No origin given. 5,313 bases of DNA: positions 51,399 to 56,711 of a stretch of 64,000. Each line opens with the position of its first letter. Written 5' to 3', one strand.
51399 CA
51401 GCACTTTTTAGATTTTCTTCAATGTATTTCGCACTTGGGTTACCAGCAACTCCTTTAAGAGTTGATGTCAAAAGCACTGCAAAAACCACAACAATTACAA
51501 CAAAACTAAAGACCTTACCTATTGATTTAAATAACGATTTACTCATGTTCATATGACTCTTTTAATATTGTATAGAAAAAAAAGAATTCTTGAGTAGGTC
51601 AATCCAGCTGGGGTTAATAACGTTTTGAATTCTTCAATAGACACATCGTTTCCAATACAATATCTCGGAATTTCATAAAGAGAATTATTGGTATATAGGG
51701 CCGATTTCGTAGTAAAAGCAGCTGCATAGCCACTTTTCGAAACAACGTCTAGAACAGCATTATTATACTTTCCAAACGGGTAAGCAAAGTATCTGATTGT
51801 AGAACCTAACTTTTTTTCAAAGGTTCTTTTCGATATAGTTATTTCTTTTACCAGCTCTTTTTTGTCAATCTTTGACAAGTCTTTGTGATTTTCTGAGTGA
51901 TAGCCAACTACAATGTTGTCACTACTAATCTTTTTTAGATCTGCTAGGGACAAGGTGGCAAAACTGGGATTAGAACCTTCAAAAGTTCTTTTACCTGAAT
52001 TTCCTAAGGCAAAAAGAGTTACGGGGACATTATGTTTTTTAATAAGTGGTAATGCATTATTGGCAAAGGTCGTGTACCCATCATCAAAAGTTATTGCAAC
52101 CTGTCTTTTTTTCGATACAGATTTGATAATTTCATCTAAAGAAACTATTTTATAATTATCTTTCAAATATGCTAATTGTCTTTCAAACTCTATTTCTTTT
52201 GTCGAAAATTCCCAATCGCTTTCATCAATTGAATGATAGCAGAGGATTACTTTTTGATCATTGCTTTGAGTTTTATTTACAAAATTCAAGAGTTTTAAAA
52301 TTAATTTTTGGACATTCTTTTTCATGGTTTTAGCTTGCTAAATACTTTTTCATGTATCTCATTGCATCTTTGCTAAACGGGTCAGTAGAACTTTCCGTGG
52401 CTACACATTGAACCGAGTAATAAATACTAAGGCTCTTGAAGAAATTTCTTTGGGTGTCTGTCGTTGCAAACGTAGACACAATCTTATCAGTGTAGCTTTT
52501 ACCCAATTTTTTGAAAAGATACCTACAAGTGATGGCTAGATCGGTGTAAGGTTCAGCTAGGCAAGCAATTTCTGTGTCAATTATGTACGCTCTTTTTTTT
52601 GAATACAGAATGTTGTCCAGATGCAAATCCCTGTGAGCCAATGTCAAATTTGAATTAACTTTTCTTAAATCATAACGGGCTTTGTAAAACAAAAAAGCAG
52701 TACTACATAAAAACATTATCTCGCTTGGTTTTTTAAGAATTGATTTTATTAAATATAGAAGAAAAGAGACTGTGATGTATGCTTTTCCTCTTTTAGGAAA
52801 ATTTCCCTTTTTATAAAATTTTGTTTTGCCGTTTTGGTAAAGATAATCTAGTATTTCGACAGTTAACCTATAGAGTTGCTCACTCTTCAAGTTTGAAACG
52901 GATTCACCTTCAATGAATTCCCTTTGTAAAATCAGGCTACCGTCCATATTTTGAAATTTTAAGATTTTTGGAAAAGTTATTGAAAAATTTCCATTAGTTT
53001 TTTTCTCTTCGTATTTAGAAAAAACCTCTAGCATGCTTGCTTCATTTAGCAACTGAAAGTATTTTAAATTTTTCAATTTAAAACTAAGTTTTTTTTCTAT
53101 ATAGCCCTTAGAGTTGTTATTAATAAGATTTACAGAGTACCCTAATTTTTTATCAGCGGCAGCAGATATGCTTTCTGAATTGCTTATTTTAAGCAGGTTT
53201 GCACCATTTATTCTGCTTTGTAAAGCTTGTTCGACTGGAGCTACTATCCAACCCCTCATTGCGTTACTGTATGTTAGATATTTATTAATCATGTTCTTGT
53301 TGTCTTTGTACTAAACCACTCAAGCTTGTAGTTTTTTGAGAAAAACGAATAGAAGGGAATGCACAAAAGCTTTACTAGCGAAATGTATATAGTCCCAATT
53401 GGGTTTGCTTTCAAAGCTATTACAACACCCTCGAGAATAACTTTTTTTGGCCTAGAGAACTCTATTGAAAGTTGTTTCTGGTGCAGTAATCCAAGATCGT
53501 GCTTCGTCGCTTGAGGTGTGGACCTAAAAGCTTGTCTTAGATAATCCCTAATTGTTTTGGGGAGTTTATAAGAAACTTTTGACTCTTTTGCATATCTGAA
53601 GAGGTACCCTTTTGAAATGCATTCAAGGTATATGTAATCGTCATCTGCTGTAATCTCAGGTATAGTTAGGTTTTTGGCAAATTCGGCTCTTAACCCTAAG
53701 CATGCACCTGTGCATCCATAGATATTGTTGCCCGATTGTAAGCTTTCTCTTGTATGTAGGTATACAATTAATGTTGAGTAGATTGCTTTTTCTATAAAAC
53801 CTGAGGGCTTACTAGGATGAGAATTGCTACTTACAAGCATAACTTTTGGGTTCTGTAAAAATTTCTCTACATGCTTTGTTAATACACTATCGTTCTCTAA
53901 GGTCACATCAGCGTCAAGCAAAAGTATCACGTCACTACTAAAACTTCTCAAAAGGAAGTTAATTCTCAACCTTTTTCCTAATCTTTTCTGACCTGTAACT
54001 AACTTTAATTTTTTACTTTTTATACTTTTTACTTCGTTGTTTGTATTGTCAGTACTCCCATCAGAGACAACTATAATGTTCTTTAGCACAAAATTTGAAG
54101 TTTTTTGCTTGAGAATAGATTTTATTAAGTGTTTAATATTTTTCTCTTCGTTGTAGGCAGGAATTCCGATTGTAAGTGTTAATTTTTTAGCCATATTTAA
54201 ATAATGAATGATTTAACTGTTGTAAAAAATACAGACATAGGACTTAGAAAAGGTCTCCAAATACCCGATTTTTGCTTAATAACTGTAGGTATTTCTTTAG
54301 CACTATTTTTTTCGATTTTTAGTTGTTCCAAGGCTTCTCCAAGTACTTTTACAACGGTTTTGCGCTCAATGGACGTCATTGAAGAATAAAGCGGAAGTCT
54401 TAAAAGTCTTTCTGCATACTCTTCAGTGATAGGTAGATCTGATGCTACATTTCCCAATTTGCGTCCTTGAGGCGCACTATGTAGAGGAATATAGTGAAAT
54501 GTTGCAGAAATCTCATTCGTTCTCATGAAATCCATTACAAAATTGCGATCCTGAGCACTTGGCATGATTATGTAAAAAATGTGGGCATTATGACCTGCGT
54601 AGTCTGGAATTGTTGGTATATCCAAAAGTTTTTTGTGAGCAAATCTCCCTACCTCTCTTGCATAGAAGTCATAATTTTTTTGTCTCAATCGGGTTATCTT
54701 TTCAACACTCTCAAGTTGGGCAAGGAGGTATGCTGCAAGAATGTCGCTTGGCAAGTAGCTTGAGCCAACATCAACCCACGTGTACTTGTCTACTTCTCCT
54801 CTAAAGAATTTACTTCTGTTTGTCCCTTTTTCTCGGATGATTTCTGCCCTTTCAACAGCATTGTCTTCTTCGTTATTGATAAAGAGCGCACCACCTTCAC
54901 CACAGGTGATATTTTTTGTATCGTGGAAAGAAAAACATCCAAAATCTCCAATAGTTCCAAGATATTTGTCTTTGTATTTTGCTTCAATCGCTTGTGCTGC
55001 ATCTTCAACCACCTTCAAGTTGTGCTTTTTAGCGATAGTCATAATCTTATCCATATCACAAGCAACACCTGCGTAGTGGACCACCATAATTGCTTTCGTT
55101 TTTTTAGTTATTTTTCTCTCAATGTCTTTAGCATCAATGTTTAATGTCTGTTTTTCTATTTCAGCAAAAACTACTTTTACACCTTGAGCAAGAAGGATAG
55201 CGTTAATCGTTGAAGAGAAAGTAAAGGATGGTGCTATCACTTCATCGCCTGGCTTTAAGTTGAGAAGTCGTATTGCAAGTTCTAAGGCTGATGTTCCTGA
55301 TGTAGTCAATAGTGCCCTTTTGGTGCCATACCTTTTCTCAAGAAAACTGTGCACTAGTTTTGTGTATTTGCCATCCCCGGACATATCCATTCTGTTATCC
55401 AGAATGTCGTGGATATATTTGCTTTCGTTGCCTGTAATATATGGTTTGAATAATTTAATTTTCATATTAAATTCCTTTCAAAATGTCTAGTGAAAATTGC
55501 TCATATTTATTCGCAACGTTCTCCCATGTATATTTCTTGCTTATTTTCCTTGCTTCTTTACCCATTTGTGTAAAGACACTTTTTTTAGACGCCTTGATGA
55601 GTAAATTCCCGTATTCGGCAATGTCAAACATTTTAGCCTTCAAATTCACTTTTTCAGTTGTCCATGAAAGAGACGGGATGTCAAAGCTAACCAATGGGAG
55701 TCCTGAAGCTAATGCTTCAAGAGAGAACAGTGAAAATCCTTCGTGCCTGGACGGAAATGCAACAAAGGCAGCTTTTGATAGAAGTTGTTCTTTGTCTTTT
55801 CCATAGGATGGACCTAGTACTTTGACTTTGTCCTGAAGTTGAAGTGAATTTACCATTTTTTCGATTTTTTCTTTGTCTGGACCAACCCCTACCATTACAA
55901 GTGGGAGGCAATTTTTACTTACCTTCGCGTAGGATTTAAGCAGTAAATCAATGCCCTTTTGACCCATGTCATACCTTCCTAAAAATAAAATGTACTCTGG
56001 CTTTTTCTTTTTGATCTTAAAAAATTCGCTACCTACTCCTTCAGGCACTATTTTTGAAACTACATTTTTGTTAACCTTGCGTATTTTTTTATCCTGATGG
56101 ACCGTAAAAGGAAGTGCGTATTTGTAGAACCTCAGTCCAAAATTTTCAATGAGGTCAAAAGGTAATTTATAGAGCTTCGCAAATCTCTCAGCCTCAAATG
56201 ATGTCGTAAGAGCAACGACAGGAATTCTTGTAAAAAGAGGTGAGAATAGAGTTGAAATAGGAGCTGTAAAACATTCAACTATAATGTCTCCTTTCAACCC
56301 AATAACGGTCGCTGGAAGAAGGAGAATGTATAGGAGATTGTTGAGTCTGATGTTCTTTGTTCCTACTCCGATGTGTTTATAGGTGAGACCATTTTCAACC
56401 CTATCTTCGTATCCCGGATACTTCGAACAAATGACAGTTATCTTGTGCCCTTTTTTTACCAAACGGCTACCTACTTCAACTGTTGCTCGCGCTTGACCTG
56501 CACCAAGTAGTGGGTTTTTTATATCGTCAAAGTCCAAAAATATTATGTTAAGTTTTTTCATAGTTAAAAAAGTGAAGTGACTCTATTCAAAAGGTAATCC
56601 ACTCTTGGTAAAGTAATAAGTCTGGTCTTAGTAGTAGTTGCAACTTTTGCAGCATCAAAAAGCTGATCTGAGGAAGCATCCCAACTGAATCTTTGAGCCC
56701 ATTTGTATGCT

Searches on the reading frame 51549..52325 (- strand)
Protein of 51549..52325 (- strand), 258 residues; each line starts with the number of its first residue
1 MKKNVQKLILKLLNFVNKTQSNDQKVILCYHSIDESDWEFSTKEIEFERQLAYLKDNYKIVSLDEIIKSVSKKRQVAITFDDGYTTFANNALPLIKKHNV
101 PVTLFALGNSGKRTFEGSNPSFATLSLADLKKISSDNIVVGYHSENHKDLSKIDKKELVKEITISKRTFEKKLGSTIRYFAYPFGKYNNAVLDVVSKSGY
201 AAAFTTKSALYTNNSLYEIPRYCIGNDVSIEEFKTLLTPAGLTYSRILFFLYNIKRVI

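Call 52: search_protein_families(library=pfam, proteins=[window:51549-52325:-], max_evalue=0.00001)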
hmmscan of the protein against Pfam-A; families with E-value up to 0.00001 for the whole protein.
window:51549-52325:- (258 aa): 1 family
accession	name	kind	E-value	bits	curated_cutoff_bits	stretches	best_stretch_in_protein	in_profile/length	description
PF01522.26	Polysacc_deac_1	-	2e-27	96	23.1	1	71-202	4-123/124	Polysaccharide deacetylase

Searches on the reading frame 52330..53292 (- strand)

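Call 52: search_protein_families(library=pfam, proteins=[window:52330-53292:-], max_evalue=0.00001)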
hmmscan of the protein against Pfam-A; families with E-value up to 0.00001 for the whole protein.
window:52330-53292:- (320 aa): 1 family
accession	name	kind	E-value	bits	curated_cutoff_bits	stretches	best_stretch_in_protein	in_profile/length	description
PF01636.29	APH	-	5e-08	33.4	23.2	1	210-268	160-222/239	Phosphotransferase enzyme family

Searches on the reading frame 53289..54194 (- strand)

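Call 52: search_protein_families(library=pfam, proteins=[window:53289-54194:-], max_evalue=0.00001)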
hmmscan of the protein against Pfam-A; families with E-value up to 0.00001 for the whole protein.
window:53289-54194:- (301 aa): 3 families
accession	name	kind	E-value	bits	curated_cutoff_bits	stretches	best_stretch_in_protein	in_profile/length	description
PF00535.33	Glycos_transf_2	-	5.2e-25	88.7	23.3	1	8-175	1-166/168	Glycosyl transferase family 2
PF13641.12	Glyco_tranf_2_3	-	2.1e-11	44.7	27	1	8-224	4-226/230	Glycosyltransferase like family 2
PF13632.12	Glyco_trans_2_3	-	1.4e-07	32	27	1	89-226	1-140/198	Glycosyl transferase family group 2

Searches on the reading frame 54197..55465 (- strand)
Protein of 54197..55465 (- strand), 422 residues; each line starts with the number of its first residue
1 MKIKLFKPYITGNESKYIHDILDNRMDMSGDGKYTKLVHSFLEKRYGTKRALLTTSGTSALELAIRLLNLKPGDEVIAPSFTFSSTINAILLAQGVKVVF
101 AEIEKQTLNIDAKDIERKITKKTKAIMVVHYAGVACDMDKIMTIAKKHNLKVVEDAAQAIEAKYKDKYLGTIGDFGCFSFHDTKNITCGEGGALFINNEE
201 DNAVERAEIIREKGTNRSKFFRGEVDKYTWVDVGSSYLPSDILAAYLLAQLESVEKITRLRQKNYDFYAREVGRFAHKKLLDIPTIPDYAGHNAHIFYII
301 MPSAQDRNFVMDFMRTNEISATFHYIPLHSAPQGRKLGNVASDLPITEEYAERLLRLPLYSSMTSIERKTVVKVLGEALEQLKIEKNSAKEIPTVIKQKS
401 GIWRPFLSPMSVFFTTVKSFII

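Call 52: search_protein_families(library=pfam, proteins=[window:54197-55465:-], max_evalue=0.00001)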
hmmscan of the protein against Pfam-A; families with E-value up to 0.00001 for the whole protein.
window:54197-55465:- (422 aa): 5 families
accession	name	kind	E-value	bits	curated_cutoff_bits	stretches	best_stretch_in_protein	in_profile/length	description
PF01041.23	DegT_DnrJ_EryC1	-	2.5e-92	310.3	19.8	1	10-374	3-358/360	DegT/DnrJ/EryC1/StrS aminotransferase family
PF00155.27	Aminotran_1_2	-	7e-12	45.6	19.7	1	28-157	41-187/361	Aminotransferase class I and II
PF00266.25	Aminotran_5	-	2.5e-11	43.6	21.5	1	50-163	63-183/371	Aminotransferase class-V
PF01212.27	Beta_elim_lyase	-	1.1e-09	38.5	27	1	39-220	38-215/288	Beta-eliminating lyase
PF01053.26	Cys_Met_Meta_PP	-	7.4e-08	31.8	27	1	44-156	63-174/381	Cys/Met metabolism PLP-dependent enzyme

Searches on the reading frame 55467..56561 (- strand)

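Call 52: search_protein_families(library=pfam, proteins=[window:55467-56561:-], max_evalue=0.00001)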
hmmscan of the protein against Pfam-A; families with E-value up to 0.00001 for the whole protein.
window:55467-56561:- (364 aa): 3 families
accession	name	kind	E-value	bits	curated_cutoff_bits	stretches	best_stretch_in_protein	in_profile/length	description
PF00534.26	Glycos_transf_1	-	1.9e-23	83.3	26.4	1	181-297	7-126/172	Glycosyl transferases group 1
PF13692.12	Glyco_trans_1_4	-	7.5e-22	78.6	27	1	190-298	3-111/142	Glycosyl transferases group 1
PF20706.3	GT4-conflict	-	6e-14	52.3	26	1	184-291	193-309/385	Family 4 Glycosyltransferase in conflict systems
